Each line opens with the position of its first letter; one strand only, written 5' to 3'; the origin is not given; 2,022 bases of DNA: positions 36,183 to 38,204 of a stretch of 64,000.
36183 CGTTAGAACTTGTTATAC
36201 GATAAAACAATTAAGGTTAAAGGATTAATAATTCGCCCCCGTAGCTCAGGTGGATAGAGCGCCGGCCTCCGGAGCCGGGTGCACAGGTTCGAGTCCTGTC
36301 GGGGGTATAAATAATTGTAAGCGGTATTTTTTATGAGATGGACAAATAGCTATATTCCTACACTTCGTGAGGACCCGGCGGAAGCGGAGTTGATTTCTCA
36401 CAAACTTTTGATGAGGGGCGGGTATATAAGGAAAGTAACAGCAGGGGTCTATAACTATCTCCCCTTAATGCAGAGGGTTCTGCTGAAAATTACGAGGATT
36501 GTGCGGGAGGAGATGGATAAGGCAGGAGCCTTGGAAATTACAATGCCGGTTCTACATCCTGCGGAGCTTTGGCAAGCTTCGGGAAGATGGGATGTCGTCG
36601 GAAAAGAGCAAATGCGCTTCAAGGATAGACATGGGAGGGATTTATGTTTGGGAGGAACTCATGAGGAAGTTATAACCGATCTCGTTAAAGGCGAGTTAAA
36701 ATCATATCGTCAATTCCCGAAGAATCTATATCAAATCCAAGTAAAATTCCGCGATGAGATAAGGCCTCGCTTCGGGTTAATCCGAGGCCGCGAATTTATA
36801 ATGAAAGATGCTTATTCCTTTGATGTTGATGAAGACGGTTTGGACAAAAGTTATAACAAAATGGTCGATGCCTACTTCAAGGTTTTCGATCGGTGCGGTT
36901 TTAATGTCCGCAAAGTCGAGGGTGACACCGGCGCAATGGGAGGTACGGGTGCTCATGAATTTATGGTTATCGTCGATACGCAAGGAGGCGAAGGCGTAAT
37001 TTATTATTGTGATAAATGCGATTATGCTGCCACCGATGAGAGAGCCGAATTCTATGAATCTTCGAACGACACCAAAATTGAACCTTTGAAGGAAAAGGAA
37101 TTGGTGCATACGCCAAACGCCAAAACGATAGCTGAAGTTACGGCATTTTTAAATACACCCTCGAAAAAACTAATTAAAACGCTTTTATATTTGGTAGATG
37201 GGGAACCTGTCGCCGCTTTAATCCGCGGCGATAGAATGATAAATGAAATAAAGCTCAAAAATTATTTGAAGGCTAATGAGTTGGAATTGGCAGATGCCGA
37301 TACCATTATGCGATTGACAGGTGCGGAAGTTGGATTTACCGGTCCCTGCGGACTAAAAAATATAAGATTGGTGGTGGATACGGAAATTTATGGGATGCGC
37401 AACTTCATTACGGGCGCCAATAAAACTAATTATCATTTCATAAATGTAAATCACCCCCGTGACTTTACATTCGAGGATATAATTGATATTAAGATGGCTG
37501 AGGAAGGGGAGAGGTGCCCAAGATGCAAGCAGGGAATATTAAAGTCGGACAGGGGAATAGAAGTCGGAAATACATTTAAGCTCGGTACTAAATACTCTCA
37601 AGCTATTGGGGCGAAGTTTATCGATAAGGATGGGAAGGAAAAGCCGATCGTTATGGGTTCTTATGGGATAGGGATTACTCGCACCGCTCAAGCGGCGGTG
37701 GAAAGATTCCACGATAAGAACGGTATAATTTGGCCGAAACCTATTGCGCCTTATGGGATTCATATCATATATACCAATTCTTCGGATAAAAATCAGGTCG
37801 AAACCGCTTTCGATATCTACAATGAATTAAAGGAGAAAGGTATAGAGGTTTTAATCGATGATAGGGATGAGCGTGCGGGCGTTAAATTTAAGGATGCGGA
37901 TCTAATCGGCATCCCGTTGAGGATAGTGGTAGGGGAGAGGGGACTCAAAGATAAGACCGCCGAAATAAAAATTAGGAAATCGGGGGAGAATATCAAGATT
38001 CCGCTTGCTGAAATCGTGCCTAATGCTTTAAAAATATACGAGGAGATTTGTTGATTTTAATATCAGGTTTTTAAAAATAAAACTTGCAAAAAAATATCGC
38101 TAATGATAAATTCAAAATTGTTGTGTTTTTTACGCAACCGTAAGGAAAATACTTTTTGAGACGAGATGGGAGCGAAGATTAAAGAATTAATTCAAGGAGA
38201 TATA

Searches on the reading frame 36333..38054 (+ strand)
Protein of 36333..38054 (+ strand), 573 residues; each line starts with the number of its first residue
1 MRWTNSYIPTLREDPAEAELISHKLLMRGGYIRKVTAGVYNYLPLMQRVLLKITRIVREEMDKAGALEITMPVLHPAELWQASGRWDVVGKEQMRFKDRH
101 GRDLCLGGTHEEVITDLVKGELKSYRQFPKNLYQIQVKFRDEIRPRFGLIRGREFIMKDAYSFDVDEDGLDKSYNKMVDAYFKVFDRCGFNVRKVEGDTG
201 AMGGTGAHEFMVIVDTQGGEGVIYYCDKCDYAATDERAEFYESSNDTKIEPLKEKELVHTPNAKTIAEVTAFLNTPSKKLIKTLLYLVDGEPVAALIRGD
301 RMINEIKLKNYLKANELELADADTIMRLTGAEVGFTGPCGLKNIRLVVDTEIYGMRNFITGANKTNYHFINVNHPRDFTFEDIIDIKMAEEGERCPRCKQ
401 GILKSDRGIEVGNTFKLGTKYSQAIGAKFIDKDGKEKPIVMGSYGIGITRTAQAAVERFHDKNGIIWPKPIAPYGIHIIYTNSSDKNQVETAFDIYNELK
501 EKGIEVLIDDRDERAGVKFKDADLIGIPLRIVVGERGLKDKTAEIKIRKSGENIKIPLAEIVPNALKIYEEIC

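Call 27: search_protein_families(library=pfam, proteins=[window:36333-38054:+], max_evalue=0.00001)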
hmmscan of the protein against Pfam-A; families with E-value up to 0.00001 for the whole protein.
window:36333-38054:+ (573 aa): 3 families
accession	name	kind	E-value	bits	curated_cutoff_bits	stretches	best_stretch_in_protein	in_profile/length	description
PF00587.30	tRNA-synt_2b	-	9.1e-30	104.5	29.3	1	95-458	2-178/179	tRNA synthetase class II core domain (G, H, P, S and T)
PF04073.20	tRNA_edit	-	6.6e-24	84.8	25.5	1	260-373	1-117/123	Aminoacyl-tRNA editing domain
PF03129.25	HGTP_anticodon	-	3.5e-21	75.6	21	1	478-563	4-89/94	Anticodon binding domain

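Call 29: find_homologous_proteins(query=window:36333-38054:+, max_evalue=1e-50)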
Query window:36333-38054:+ (573 aa): 8000 proteins with E <= 1e-50 among 8000 candidates; the best 120 are listed.
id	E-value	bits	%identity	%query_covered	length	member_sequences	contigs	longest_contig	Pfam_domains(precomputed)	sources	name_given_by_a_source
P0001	0.0e+0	1312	100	100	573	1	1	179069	PF03129.26,PF00587.31,PF04073.21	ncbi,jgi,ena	-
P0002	0.0e+0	1014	76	100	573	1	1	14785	PF03129.26,PF00587.31,PF04073.21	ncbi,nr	ncbi:MAG: proline--tRNA ligase [candidate division Zixibacteria bacterium]|nr:proline--tRNA ligase [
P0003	6.7e-298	1007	75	100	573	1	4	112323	PF03129.26,PF00587.31,PF04073.21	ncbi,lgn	-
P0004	2.3e-292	989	74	100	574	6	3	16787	PF03129.26,PF00587.31,PF04073.21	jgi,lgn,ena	-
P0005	2.1e-291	986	74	100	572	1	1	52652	PF03129.26,PF00587.31,PF04073.21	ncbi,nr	ncbi:MAG: proline--tRNA ligase [candidate division Zixibacteria bacterium]|nr:proline--tRNA ligase [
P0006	9.0e-286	967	72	100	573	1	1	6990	PF03129.26,PF00587.31,PF04073.21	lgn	-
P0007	9.7e-261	884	68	100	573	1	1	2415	PF03129.26,PF00587.31,PF04073.21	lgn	-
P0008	1.6e-260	884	67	100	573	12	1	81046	PF03129.26,PF00587.31,PF04073.21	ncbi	-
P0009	3.3e-258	876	67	100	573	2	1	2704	PF03129.26,PF00587.31,PF04073.21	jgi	jgi:prolyl-tRNA synthetase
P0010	2.8e-254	863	65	100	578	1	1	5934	PF03129.26,PF00587.31,PF04073.21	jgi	jgi:prolyl-tRNA synthetase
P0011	3.6e-254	863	68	97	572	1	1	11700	PF03129.26,PF00587.31,PF04073.21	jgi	jgi:prolyl-tRNA synthetase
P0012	4.1e-254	862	65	100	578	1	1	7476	PF03129.26,PF00587.31,PF04073.21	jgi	jgi:prolyl-tRNA synthetase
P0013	1.1e-253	861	65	99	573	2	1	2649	PF03129.26,PF00587.31,PF04073.21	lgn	-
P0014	1.7e-253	860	65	100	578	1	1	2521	PF03129.26,PF00587.31,PF04073.21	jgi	jgi:prolyl-tRNA synthetase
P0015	3.9e-253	859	67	97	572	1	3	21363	PF03129.26,PF00587.31,PF04073.21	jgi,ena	-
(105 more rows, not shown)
